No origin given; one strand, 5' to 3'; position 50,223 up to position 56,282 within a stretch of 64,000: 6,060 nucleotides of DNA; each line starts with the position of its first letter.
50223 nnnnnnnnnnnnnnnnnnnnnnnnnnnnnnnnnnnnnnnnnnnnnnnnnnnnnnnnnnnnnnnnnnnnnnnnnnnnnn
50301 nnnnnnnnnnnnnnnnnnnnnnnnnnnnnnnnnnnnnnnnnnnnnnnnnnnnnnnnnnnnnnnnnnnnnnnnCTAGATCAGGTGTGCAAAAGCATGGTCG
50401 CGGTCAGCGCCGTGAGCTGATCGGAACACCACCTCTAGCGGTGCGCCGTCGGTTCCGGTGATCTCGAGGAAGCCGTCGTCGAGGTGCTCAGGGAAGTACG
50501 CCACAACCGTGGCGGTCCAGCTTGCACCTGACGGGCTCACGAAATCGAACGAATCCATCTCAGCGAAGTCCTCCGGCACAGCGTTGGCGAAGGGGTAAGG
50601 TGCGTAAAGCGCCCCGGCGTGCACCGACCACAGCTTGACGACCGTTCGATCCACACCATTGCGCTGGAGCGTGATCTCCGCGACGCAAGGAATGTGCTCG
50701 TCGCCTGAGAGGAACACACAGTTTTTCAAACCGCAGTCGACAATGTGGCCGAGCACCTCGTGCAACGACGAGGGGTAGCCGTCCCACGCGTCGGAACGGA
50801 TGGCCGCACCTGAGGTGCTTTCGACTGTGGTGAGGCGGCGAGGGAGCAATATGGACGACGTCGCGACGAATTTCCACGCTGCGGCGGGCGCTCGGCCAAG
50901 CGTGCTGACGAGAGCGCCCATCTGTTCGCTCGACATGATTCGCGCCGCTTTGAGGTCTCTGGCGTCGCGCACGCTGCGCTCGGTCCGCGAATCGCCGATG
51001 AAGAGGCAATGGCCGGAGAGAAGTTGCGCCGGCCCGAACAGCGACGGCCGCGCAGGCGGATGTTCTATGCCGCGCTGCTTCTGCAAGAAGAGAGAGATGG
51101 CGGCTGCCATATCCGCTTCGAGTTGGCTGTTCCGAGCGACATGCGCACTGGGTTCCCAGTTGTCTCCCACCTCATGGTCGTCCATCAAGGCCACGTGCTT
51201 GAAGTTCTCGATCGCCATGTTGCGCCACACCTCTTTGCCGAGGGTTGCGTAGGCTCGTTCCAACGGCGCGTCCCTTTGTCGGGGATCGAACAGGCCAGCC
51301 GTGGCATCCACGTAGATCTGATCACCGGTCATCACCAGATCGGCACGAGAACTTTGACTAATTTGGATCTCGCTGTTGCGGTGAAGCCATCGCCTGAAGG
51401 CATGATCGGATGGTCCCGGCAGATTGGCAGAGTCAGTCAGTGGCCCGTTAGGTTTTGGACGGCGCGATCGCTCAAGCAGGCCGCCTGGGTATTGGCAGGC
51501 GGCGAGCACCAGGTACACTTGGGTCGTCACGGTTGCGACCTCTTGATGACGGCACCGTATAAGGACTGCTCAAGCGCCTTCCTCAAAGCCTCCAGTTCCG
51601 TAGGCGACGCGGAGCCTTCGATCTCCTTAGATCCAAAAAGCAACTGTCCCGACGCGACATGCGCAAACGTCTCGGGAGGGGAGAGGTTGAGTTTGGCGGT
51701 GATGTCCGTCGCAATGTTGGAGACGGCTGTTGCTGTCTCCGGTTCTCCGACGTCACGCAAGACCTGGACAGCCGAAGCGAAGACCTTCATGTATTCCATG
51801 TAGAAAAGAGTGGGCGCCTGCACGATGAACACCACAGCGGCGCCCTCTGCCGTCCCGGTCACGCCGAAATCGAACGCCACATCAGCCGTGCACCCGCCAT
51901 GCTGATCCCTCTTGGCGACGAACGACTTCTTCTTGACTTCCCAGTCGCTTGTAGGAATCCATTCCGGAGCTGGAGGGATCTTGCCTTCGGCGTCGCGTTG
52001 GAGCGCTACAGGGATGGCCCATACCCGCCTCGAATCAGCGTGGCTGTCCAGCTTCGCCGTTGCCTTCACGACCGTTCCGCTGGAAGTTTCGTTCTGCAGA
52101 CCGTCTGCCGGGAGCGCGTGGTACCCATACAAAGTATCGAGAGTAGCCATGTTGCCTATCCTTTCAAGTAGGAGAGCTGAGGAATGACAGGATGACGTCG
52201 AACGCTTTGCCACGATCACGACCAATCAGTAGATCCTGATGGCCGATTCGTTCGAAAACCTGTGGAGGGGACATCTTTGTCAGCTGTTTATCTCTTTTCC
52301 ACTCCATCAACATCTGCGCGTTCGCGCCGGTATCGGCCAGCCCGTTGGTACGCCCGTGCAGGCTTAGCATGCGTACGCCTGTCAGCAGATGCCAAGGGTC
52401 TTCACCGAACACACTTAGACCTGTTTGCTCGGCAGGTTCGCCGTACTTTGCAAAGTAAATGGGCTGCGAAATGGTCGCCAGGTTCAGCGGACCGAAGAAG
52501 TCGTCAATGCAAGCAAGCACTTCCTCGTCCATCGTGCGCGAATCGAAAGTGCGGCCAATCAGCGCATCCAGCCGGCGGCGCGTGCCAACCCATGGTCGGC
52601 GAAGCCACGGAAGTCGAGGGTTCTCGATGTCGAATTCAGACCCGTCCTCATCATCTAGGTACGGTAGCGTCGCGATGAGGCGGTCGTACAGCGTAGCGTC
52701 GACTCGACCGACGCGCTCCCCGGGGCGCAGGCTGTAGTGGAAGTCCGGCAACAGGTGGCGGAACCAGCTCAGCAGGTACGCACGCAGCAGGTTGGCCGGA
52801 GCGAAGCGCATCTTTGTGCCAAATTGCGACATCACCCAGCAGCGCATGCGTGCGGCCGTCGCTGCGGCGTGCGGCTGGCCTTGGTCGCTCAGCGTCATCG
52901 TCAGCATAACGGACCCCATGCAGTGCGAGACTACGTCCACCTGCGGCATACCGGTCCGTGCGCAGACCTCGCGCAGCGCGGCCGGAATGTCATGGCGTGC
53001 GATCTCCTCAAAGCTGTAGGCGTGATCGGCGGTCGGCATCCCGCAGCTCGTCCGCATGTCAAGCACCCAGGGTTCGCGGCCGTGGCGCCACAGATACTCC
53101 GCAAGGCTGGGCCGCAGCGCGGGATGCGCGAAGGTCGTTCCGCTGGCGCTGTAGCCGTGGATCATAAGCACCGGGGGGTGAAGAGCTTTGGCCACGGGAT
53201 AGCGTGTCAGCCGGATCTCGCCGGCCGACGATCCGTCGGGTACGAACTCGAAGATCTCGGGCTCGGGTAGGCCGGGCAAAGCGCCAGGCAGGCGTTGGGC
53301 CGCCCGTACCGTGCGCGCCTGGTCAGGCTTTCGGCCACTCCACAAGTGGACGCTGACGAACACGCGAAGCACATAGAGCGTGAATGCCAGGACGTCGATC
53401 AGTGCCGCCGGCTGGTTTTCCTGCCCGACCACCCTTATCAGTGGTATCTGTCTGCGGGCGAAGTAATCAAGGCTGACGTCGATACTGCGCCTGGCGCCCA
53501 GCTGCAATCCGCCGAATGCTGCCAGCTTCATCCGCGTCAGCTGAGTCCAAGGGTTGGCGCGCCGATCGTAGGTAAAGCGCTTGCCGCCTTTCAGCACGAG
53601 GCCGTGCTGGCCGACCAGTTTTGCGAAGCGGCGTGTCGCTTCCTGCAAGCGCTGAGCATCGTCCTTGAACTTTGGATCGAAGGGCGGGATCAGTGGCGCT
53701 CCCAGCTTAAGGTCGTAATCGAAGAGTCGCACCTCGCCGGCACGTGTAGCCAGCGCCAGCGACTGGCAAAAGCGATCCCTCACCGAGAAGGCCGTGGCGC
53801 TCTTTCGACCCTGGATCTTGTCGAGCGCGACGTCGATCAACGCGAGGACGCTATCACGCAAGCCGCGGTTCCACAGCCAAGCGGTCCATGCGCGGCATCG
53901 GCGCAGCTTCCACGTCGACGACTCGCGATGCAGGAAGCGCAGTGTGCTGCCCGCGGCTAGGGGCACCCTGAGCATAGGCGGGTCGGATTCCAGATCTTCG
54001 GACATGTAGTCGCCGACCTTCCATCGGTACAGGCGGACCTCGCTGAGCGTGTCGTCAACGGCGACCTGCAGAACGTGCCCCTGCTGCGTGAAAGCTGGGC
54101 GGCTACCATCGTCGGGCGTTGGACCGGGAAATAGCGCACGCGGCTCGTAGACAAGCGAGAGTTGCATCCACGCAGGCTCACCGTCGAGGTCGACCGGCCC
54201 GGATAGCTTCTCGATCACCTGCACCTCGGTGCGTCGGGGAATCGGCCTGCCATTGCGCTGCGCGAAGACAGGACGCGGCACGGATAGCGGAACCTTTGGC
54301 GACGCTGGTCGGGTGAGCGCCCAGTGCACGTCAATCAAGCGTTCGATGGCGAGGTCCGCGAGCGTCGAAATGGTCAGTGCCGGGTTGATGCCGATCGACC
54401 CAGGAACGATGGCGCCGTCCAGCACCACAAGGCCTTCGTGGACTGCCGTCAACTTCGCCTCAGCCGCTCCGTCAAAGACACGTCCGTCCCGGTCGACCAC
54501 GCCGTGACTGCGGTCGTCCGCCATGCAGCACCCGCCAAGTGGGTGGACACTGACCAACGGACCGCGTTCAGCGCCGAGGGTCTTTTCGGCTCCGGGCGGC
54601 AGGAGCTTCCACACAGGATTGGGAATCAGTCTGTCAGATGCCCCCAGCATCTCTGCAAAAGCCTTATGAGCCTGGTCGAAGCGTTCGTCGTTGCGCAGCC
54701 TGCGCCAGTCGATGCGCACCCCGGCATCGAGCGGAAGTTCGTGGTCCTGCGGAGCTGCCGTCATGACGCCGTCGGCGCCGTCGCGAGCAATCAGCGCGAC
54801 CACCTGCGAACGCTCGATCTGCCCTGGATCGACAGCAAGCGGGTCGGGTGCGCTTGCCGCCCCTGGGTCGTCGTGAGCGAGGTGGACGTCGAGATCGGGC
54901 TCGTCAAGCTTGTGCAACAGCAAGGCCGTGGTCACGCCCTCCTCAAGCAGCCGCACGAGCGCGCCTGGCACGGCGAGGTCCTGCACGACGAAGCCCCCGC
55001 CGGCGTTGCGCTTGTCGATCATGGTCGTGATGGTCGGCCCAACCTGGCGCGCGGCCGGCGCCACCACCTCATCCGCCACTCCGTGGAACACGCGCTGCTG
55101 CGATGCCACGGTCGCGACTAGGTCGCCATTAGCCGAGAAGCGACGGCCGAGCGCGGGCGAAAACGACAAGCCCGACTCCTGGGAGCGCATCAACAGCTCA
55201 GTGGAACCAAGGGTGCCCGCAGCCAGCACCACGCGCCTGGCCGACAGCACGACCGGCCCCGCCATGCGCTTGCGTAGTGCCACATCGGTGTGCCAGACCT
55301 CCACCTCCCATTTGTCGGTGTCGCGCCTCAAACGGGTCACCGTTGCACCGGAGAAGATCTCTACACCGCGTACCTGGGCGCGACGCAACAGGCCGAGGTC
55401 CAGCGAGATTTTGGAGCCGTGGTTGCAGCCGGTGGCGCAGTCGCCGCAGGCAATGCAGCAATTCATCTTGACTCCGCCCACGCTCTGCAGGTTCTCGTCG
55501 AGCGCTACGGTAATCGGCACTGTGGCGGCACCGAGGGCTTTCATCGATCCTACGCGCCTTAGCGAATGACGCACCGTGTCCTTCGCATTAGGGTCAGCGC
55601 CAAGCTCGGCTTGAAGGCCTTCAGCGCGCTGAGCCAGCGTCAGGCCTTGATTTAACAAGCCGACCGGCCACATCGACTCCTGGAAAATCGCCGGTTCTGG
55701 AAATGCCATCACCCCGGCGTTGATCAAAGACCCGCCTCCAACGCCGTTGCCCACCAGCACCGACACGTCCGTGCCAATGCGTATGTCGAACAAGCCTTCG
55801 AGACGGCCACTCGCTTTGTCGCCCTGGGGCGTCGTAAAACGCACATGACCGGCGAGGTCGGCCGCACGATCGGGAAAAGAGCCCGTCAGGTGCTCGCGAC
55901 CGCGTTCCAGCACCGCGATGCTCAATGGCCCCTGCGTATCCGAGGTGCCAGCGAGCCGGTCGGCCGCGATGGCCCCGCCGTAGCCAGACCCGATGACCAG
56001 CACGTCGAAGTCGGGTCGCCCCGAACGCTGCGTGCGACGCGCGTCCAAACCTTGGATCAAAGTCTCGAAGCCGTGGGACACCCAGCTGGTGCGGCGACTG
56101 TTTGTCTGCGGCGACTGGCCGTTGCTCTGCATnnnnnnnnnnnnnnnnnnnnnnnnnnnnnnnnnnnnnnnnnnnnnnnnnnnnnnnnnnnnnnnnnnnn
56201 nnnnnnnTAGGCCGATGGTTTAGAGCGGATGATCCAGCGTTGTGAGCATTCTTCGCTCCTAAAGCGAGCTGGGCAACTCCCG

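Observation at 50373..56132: Tight three-gene operon: giant GMC-oxidoreductase/alpha-beta-hydrolase fusion, unknown 207-aa protein, cytoplasmic PhoD-like phosphatase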

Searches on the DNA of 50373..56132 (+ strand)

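Call 8: search_dna_similar(query=window:50373-56132:+, collection=plasmids, mode=near)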
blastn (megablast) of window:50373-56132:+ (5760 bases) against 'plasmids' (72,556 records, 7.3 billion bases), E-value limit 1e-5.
No match.
